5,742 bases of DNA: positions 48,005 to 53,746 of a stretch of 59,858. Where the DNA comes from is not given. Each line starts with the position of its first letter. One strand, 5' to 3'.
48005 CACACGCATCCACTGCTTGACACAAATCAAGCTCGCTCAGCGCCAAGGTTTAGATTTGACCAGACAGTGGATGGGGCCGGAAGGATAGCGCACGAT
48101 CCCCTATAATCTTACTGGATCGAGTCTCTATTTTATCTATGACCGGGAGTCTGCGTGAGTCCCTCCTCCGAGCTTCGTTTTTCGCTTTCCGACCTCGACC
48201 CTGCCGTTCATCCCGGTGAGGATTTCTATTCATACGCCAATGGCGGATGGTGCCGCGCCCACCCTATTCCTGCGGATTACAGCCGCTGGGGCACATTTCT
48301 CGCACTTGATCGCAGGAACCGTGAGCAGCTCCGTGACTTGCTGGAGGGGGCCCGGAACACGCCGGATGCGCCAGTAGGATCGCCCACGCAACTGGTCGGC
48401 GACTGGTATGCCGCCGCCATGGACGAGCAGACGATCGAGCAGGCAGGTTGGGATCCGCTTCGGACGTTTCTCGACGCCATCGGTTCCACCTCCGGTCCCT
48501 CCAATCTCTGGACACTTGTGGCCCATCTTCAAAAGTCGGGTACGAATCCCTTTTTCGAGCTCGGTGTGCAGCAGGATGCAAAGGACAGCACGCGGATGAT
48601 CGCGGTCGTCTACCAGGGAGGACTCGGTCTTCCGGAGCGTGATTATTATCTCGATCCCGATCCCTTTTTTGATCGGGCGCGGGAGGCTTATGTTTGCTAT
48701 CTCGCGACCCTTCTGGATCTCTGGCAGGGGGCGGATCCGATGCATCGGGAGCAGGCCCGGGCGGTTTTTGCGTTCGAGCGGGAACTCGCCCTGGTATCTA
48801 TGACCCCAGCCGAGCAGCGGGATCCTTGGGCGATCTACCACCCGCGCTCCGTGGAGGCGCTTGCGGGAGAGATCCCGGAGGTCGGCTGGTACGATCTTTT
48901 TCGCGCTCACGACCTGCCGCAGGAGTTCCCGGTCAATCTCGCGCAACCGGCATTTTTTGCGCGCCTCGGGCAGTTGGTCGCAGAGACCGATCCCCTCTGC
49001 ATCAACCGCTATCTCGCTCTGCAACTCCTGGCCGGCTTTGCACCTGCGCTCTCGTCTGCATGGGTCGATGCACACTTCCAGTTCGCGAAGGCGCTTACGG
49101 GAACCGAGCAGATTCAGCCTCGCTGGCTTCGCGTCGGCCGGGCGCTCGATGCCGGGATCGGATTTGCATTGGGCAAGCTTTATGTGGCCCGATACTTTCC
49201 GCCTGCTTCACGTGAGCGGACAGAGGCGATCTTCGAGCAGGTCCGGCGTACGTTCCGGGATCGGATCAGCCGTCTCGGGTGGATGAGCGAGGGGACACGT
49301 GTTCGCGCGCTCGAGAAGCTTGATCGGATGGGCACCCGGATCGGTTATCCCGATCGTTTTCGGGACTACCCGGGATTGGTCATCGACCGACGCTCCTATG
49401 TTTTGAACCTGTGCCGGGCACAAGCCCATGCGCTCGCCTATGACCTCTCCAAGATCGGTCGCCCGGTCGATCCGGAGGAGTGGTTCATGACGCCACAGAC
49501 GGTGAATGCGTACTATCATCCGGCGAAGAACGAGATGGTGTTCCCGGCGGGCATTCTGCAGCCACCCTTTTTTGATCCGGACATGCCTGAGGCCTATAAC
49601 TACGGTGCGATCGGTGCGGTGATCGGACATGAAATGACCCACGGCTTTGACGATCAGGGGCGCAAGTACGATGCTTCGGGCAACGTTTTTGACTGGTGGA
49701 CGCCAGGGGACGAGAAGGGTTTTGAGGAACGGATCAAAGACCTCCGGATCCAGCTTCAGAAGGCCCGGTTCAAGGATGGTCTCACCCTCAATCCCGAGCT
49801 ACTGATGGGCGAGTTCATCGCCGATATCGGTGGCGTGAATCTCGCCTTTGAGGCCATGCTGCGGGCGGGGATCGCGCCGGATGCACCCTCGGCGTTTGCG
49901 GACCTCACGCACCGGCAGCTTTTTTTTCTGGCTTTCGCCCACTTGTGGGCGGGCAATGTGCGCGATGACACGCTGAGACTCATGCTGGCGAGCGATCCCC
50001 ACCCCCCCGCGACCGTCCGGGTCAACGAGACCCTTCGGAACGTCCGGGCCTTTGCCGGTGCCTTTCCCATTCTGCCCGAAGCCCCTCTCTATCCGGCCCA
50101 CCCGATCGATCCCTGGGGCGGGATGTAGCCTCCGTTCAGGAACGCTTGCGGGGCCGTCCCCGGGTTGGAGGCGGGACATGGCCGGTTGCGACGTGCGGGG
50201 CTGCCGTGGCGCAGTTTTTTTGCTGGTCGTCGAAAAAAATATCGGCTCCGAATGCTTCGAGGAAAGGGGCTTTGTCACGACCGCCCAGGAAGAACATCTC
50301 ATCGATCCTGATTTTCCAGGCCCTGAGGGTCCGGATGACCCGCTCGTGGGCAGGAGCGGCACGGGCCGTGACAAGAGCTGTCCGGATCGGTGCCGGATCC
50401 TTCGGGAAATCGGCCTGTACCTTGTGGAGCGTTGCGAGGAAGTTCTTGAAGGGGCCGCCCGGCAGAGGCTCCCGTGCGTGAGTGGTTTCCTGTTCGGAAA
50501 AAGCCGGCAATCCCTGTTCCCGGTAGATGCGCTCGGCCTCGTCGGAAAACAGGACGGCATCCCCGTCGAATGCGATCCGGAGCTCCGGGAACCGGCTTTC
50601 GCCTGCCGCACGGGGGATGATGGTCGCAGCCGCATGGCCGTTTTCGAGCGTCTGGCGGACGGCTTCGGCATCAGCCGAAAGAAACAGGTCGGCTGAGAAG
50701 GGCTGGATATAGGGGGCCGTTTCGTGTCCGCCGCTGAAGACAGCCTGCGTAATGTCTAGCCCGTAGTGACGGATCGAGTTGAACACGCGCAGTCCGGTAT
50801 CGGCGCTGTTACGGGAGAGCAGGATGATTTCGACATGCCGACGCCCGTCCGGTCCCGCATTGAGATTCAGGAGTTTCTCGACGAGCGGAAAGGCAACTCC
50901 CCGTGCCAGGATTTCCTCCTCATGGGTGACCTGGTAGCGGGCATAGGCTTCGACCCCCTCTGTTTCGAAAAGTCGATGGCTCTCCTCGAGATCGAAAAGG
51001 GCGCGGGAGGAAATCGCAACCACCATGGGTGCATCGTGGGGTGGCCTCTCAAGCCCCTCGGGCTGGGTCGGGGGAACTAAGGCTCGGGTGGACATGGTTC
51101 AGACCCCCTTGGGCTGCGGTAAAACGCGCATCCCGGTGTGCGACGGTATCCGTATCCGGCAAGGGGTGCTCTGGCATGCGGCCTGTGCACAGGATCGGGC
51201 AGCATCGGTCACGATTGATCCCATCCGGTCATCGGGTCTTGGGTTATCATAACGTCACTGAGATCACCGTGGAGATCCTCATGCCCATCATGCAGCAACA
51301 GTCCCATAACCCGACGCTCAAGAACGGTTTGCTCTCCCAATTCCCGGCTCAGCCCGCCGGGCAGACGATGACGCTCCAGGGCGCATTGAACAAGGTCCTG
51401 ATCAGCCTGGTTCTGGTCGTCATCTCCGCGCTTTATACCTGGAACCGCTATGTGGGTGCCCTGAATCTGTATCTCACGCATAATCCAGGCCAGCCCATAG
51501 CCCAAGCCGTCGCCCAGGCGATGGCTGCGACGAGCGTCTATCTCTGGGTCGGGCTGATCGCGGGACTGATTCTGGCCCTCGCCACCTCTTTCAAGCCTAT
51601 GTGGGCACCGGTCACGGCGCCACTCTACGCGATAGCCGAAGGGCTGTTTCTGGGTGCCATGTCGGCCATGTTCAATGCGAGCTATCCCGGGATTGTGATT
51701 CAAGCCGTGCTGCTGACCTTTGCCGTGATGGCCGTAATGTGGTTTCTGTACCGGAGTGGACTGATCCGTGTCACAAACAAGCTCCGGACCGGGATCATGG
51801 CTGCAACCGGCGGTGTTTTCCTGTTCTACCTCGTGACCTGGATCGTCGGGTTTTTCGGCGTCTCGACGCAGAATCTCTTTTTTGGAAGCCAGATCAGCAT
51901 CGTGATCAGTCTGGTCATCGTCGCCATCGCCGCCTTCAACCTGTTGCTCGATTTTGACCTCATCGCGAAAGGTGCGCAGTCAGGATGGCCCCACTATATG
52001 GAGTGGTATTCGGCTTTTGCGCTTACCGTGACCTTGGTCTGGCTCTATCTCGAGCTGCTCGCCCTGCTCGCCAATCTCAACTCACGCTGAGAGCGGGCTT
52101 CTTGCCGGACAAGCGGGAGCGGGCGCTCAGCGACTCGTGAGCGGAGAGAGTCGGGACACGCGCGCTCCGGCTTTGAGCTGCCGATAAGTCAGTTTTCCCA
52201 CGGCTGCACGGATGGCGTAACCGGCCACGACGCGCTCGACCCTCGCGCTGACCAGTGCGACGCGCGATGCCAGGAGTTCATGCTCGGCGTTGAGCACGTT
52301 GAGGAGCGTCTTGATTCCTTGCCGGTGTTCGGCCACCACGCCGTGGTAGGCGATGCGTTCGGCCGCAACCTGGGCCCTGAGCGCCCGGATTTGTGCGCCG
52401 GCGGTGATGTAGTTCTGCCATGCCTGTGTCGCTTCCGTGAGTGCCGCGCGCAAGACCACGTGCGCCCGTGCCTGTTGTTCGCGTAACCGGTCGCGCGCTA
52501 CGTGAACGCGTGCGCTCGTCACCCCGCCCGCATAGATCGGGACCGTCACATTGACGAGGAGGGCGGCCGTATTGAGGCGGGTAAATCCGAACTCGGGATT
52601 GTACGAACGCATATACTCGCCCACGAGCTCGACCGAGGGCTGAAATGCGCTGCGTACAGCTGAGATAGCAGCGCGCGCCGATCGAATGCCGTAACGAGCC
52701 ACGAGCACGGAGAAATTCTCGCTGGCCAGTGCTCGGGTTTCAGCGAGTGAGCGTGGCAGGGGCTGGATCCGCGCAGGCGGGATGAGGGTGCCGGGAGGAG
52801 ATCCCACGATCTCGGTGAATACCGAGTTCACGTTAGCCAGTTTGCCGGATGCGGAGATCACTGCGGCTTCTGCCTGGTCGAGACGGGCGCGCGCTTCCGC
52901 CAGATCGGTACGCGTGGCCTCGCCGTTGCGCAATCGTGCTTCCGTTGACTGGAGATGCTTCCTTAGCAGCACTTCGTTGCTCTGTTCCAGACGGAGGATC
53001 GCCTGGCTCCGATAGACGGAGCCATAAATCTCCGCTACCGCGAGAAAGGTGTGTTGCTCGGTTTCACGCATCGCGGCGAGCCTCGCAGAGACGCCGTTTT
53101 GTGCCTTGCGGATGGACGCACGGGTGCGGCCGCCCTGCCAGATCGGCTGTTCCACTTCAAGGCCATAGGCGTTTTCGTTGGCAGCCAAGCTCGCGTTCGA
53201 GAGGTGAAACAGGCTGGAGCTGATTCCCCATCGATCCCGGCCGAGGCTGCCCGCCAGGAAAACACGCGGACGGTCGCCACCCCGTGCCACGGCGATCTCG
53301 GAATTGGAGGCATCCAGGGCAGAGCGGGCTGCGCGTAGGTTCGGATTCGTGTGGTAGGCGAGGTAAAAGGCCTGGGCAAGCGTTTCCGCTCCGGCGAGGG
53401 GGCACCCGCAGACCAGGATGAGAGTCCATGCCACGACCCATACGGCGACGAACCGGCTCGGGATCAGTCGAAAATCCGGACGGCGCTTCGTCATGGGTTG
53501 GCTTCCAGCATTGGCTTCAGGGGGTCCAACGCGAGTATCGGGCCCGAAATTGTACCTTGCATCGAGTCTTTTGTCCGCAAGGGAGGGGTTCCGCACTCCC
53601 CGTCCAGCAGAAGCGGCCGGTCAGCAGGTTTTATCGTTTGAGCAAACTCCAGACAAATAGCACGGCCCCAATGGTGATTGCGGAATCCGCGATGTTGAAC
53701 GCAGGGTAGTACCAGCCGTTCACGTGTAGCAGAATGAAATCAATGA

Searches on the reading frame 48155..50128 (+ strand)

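Call 70: search_protein_families(library=pfam, proteins=[window:48155-50128:+], max_evalue=0.00001)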
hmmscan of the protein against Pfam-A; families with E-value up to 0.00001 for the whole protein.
window:48155-50128:+ (657 aa): 2 families
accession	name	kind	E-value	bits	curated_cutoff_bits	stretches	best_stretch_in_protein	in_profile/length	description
PF05649.18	Peptidase_M13_N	-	8.6e-107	358.3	32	1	20-399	1-381/381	Peptidase family M13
PF01431.27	Peptidase_M13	-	9.4e-57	192.4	24.5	1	451-648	1-200/205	Peptidase family M13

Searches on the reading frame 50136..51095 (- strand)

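Call 70: search_protein_families(library=pfam, proteins=[window:50136-51095:-], max_evalue=0.00001)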
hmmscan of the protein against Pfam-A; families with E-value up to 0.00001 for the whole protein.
window:50136-51095:- (319 aa): 1 family
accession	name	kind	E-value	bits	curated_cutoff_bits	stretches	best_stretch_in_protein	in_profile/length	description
PF06189.17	5-nucleotidase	-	2.9e-125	417.5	28.2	1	21-308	6-296/302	5'-nucleotidase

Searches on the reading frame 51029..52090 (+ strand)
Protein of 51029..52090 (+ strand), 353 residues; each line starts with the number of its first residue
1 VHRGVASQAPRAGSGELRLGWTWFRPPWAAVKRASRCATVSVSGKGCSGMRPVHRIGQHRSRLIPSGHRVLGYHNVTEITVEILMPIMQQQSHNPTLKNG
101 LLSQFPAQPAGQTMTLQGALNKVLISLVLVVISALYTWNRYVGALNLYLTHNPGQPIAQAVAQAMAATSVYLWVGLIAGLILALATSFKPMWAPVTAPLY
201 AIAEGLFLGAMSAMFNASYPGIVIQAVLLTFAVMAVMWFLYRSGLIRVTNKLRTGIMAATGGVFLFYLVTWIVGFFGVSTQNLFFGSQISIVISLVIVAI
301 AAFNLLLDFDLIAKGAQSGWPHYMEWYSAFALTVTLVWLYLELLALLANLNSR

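Call 70: search_protein_families(library=pfam, proteins=[window:51029-52090:+], max_evalue=0.00001)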
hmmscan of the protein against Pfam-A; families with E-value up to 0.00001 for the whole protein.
window:51029-52090:+ (353 aa): 1 family
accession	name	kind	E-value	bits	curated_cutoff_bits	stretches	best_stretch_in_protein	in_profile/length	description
PF12811.12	BaxI_1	-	1.4e-71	241.2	26.2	1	94-351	1-232/233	Bax inhibitor 1 like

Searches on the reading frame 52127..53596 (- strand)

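Call 70: search_protein_families(library=pfam, proteins=[window:52127-53596:-], max_evalue=0.00001)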
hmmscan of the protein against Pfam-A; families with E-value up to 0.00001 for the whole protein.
window:52127-53596:- (489 aa): 1 family
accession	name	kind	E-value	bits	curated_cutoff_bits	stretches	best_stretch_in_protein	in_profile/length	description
PF02321.23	OEP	-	8.3e-48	163.1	22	2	286-466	3-186/187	Outer membrane efflux protein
